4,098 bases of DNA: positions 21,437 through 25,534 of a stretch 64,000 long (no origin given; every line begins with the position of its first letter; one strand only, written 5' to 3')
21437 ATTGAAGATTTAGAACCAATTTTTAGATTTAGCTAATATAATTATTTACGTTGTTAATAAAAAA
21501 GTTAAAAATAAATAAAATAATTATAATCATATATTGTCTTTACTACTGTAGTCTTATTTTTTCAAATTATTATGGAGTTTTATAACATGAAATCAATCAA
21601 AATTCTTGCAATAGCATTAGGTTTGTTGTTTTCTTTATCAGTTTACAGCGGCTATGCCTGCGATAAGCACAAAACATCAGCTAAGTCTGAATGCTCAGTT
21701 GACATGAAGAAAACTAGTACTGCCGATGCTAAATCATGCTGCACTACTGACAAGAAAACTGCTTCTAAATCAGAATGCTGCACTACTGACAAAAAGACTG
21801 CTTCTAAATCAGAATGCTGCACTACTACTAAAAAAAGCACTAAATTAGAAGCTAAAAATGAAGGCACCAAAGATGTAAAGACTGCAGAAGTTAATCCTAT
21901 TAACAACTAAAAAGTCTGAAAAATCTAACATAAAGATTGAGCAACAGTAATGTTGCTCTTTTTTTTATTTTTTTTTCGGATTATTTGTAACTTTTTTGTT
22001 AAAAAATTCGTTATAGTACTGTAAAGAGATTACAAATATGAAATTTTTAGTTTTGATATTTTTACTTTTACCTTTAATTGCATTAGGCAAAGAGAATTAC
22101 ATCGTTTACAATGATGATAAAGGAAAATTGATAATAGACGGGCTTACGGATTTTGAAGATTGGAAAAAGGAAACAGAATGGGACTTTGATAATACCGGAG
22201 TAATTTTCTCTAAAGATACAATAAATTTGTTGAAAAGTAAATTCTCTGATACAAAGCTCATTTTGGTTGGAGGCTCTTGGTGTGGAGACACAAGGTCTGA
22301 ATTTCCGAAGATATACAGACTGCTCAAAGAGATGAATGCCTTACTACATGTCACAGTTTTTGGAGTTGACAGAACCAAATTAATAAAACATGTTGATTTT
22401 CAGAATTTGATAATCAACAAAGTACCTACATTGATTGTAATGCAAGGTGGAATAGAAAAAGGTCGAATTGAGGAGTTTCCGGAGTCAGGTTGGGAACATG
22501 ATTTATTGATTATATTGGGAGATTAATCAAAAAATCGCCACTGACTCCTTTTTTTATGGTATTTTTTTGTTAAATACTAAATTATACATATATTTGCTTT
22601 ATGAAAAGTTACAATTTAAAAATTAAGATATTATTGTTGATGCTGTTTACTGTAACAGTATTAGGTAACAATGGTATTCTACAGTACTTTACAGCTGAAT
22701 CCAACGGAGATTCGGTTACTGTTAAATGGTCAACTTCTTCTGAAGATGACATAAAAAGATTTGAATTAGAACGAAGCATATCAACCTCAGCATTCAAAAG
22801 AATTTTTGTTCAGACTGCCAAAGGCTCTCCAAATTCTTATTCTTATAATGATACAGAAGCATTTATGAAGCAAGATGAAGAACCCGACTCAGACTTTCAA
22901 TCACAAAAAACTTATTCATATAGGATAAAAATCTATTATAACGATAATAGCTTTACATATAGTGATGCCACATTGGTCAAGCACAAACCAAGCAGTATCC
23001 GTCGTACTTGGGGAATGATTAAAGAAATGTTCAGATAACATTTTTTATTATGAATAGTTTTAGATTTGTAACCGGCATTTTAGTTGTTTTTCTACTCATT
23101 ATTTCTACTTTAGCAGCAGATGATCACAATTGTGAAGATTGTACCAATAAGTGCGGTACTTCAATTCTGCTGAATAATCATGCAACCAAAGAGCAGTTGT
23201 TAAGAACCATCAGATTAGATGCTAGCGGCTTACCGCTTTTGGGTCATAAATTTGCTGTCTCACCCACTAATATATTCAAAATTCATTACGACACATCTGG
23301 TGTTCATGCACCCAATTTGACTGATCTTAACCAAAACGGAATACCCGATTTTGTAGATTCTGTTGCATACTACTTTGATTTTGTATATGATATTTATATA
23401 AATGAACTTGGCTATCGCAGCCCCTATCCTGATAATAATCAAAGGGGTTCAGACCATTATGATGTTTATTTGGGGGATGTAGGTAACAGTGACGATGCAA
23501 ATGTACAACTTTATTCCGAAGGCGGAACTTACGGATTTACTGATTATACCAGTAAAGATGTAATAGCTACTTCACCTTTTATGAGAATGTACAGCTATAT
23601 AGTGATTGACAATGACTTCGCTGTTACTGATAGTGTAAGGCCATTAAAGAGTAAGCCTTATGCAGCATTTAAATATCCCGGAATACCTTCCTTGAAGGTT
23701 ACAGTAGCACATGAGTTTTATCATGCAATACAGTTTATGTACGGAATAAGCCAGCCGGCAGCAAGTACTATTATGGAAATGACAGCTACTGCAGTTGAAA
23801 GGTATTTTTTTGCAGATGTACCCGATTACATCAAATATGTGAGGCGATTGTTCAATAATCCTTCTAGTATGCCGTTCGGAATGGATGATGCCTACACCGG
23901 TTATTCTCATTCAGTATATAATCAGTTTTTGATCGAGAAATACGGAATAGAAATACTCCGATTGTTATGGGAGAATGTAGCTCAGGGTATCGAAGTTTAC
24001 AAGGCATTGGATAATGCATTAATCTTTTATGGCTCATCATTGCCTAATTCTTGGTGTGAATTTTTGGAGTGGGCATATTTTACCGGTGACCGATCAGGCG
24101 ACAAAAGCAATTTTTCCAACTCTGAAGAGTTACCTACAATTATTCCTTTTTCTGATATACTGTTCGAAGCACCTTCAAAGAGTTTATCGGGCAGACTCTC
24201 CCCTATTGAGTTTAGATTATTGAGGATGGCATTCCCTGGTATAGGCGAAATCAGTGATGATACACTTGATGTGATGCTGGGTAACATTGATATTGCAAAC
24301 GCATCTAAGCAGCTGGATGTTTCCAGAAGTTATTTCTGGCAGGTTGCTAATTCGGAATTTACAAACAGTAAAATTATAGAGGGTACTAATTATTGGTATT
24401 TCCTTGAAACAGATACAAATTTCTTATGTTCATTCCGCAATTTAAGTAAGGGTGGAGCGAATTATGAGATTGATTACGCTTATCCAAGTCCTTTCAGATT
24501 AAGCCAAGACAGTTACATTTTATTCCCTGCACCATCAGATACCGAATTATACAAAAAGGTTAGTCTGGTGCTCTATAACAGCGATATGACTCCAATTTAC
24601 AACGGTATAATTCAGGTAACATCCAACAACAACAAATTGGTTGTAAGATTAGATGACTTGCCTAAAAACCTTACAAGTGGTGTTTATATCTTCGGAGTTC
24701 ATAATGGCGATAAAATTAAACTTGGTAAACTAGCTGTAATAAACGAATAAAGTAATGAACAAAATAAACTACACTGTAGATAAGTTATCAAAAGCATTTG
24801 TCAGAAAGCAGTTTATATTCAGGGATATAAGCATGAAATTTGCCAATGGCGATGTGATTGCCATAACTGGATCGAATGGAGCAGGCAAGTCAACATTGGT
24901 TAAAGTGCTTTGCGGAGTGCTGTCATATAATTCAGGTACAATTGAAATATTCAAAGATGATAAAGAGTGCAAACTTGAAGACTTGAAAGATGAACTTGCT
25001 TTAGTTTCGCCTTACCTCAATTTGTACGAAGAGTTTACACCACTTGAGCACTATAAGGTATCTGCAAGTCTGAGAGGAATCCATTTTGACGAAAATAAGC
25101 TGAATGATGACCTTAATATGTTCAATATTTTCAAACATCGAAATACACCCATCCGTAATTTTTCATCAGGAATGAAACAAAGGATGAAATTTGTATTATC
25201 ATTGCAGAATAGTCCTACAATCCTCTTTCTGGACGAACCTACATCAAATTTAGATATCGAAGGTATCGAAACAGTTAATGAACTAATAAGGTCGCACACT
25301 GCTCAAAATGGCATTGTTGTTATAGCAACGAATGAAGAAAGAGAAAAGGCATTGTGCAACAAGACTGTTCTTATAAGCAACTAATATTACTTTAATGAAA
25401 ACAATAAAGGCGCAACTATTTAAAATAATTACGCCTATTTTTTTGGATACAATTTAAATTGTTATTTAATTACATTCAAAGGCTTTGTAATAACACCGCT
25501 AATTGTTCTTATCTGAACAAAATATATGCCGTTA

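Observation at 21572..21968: Secreted Cys-rich mini-protein built from 39-nt tandem repeats (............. x3) downstream of SulP and carbonic anhydrase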

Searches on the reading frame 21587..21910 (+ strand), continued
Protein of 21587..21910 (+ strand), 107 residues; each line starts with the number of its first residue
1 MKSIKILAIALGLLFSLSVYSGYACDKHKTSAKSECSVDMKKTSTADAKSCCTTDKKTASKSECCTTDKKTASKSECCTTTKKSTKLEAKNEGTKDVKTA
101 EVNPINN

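Call 44: list_cluster_members(proteins=[P0001, P0009, P0002, P0003, P0011, P0006])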
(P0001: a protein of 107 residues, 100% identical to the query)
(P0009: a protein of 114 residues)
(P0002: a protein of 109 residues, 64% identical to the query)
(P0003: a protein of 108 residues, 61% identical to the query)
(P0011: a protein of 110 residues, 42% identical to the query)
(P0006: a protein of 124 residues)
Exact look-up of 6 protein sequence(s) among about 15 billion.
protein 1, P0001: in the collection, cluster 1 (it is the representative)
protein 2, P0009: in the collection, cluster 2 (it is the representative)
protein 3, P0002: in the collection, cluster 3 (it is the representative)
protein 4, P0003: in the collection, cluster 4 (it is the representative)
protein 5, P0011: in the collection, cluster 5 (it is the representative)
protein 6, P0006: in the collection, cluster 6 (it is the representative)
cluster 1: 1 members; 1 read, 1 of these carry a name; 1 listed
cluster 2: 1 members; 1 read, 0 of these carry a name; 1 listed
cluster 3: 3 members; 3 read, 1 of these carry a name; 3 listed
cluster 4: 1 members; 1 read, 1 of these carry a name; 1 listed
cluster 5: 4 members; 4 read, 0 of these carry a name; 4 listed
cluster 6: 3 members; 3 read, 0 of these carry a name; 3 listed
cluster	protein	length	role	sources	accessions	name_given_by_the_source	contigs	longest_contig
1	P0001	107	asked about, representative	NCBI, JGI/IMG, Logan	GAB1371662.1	hypothetical protein MASR1M45_17240 [Candidatus Kapaibacterium sp.]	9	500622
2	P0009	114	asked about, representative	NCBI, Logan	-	-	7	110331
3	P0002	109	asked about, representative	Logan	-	-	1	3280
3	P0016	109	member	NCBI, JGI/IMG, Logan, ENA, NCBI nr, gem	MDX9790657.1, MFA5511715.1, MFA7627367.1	MAG: hypothetical protein WC313_04625 [Candidatus Kapaibacterium sp.] | hypothetical protein | hypothetical protein [Candidatus Kapabacteria bacterium]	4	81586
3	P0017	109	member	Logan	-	-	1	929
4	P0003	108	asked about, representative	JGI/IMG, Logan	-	hypothetical protein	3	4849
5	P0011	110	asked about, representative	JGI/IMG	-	-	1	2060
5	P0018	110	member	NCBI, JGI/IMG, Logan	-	-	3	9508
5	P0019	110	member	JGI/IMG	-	-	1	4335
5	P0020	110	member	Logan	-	-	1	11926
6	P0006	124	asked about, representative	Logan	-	-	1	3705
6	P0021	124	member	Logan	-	-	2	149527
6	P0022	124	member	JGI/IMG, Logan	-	-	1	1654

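Call 48: search_protein_families(library=pfam, alignment_id=A3, max_evalue=10)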
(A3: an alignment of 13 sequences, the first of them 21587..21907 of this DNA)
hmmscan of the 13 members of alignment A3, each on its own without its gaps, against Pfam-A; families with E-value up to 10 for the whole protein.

A. member 1, window:21587-21907:+ (107 aa): 2 families
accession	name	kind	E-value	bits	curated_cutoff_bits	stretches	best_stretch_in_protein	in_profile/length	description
PF24871.1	Piezo_TM1-24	-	0.56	9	28.8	1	11-102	295-384/682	Piezo TM1-24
PF01265.22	Cyto_heme_lyase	-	1.2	9.1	23.8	1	29-107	10-89/299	Cytochrome c/c1 heme lyase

B. families by the number of members that match (of 13 scanned): 20 families
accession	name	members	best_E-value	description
PF24871.1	Piezo_TM1-24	3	0.29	Piezo TM1-24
PF24748.1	Galaxin_repeat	2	0.0083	Galaxin-like repeats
PF20130.4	DUF6520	2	0.058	Family of unknown function (DUF6520)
PF03137.26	OATP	2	0.57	Organic Anion Transporter Polypeptide (OATP) family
PF15807.10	MAP17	2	1.6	Membrane-associated protein 117 kDa, PDZK1-interacting protein 1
PF02950.22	Conotoxin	1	0.026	Conotoxin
PF15799.10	CCD48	1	0.063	Coiled-coil domain-containing protein 48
PF00335.26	Tetraspanin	1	0.092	Tetraspanin family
PF09716.15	ETRAMP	1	0.12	Malarial early transcribed membrane protein (ETRAMP)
PF13663.11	DUF4148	1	0.13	Domain of unknown function (DUF4148)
PF01956.21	EMC3_TMCO1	1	0.19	Integral membrane protein EMC3/TMCO1-like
PF05526.16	R_equi_Vir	1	0.51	Rhodococcus equi virulence-associated protein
PF22251.1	PFF1_TM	1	0.56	Vacuolar membrane protease, transmembrane domain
PF02535.28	Zip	1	0.6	ZIP Zinc transporter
PF01080.22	Presenilin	1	0.9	Presenilin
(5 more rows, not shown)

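Call 49: search_solved_structures(query=A3, max_evalue=10)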
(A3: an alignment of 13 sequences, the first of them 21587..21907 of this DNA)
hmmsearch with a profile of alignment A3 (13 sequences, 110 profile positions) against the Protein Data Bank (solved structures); distinct sequences matched with E-value up to 10: 0.

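Call 54: search_protein_families(library=pfam, proteins=[P0009, P0011, P0012, P0013, P0014, P0015, P0006, P0008, P0010, P0004], max_evalue=0.2)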
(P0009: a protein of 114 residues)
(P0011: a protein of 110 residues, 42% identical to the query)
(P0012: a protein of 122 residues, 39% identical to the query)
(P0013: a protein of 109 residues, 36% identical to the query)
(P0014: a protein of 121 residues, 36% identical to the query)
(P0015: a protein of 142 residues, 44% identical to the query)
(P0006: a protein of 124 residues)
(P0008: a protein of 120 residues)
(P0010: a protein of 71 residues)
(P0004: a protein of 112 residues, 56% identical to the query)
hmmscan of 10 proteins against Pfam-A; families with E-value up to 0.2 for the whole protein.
P0009 (114 aa): 0 families

P0011 (110 aa): 0 families

P0012 (122 aa): 0 families

P0013 (109 aa): 0 families

P0014 (121 aa): 0 families

P0015 (142 aa): 3 families
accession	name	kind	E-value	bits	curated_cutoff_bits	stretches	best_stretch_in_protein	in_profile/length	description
PF24748.1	Galaxin_repeat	-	0.027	14.8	28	1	46-109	54-117/131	Galaxin-like repeats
PF20130.4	DUF6520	-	0.058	14.2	25.4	0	1-54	1-55/83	Family of unknown function (DUF6520)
PF15799.10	CCD48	-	0.063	12.1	30.4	1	32-123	389-481/578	Coiled-coil domain-containing protein 48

P0006 (124 aa): 1 family
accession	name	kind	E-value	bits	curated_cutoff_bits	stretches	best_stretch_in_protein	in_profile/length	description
PF13663.11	DUF4148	-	0.13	13.1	27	0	1-37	1-42/62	Domain of unknown function (DUF4148)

P0008 (120 aa): 0 families

P0010 (71 aa): 2 families
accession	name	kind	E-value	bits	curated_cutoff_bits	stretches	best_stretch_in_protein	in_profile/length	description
PF20130.4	DUF6520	-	0.077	13.8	25.4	1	1-40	1-31/83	Family of unknown function (DUF6520)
PF09716.15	ETRAMP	-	0.12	12.8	29.1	1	1-60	1-49/81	Malarial early transcribed membrane protein (ETRAMP)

P0004 (112 aa): 3 families
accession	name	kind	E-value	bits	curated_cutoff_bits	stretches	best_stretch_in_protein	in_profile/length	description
PF24748.1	Galaxin_repeat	-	0.0083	16.5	28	1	20-87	27-92/131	Galaxin-like repeats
PF02950.22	Conotoxin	-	0.026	15.9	25.1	1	4-68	3-67/75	Conotoxin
PF00335.26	Tetraspanin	-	0.092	12.8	32.1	1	6-97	82-173/225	Tetraspanin family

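Call 59: find_encoding_contigs(protein=P0011, flank=6000, max_places=2)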
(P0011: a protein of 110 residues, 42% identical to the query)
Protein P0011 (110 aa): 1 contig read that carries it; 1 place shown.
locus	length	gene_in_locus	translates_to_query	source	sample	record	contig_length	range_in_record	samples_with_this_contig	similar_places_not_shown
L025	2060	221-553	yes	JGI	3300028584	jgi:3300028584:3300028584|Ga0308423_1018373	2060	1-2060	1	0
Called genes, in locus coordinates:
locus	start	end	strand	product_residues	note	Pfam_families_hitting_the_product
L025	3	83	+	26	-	?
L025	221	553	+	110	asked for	-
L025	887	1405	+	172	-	PF04542:Sigma70_r2 (weak), PF08281:Sigma70_r4_2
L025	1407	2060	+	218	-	?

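Call 60: find_encoding_contigs(protein=P0012, flank=6000, max_places=2)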
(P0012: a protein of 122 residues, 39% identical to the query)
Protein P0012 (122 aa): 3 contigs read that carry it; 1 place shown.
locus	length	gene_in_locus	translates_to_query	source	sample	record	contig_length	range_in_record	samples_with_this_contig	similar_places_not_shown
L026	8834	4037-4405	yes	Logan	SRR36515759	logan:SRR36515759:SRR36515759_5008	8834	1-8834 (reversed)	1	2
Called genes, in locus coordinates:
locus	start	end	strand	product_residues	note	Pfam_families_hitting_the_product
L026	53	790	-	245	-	PF18978:DUF5714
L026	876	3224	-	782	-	PF01751:Toprim, PF01131:Topoisom_bac, PF13368:Toprim_C_rpt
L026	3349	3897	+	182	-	PF00578:AhpC-TSA, PF08534:Redoxin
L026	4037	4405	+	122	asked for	-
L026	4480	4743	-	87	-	-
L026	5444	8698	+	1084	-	PF14870:PSII_BNR (faint), PF25852:DUF6242_C (faint), PF02012:BNR (faint), PF15902:Sortilin-Vps10 (weak)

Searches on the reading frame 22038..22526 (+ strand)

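Call 4: search_protein_families(library=pfam, proteins=[window:22038-22526:+], max_evalue=0.01)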
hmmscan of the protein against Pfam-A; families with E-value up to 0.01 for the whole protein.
window:22038-22526:+ (162 aa): 2 families
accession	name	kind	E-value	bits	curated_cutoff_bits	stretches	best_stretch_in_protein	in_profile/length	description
PF14595.12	Thioredoxin_9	-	0.00011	22.6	25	1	55-150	26-120/129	Thioredoxin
PF00085.26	Thioredoxin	-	0.0047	17.4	23.5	1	76-144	24-88/103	Thioredoxin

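Call 5: search_protein_families(library=ncbifam, proteins=[window:22038-22526:+], max_evalue=0.1)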
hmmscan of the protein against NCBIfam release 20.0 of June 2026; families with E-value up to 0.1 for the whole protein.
window:22038-22526:+ (162 aa): 2 families
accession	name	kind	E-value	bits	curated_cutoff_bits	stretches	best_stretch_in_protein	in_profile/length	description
TIGR01068.1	thioredoxin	equivalog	0.016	15.4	96.8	1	79-143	23-83/101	thioredoxin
NF005519.0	PRK07152.1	equivalog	0.026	13.4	315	1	46-100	72-126/361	nicotinate-nucleotide adenylyltransferase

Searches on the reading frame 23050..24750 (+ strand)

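Call 4: search_protein_families(library=pfam, proteins=[window:23050-24750:+], max_evalue=0.01)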
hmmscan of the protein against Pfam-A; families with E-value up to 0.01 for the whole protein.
window:23050-24750:+ (566 aa): 2 families
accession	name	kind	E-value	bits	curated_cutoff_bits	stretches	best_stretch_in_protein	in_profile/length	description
PF19527.4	DUF6055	-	0.0024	17.3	27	1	217-311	130-230/417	Family of unknown function (DUF6055)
PF13485.12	Peptidase_MA_2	-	0.0077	16.5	32.4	0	278-339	137-199/201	Peptidase MA superfamily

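Call 5: search_protein_families(library=ncbifam, proteins=[window:23050-24750:+], max_evalue=0.1)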
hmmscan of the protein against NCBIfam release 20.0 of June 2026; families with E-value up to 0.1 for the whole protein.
window:23050-24750:+ (566 aa): 2 families
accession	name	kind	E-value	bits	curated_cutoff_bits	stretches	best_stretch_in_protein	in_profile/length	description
NF045524.1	MXAN_6640_HExxH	subfamily_domain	5.3e-50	170.8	140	1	78-358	1-258/290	MXAN_6640 family putative metalloprotease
TIGR04183.1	Por_Secre_tail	domain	0.029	14.4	23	1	499-561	22-69/72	T9SS type A sorting domain-containing protein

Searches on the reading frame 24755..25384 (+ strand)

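Call 4: search_protein_families(library=pfam, proteins=[window:24755-25384:+], max_evalue=0.01)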
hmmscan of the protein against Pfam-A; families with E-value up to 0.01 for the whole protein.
window:24755-25384:+ (209 aa): 13 families
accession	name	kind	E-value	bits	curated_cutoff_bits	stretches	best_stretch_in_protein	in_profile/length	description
PF00005.33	ABC_tran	-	1.2e-25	91.2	25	1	23-164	2-137/137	ABC transporter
PF13304.12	AAA_21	-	3.4e-11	44.2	27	1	86-192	175-296/304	AAA domain, putative AbiEii toxin, Type IV TA system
PF02463.25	SMC_N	-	6.9e-07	29.3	40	1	25-196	18-201/220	RecF/RecN/SMC N terminal domain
PF13476.12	AAA_23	-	4.5e-06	27.9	27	1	22-73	10-66/201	AAA domain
PF13555.12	AAA_29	-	5.3e-05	23.3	27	1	22-54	12-44/61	P-loop containing region of AAA domain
PF02367.23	TsaE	-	0.00054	20.4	26.6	1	24-59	13-48/128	Threonylcarbamoyl adenosine biosynthesis protein TsaE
PF13175.12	AAA_15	-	0.00066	19.8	32.1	1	22-149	14-156/374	AAA ATPase domain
PF03193.22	RsgA_GTPase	-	0.0015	18.8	30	1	21-63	96-137/174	RsgA GTPase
PF03308.22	MeaB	-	0.0017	17.9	23.1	1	18-56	19-57/273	Methylmalonyl Co-A mutase-associated GTPase MeaB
PF00004.35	AAA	-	0.003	18.5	21.2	0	37-59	3-25/131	ATPase family associated with various cellular activities (AAA)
PF13173.12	AAA_14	-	0.0057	17.1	27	0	33-87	3-54/129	AAA domain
PF03266.21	NTPase_1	-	0.0092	16.3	23.9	0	35-57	2-24/168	NTPase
PF25199.1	nSTAND_NTPase5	-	0.0095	16.2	34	0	31-77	40-87/145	Novel STAND NTPase 5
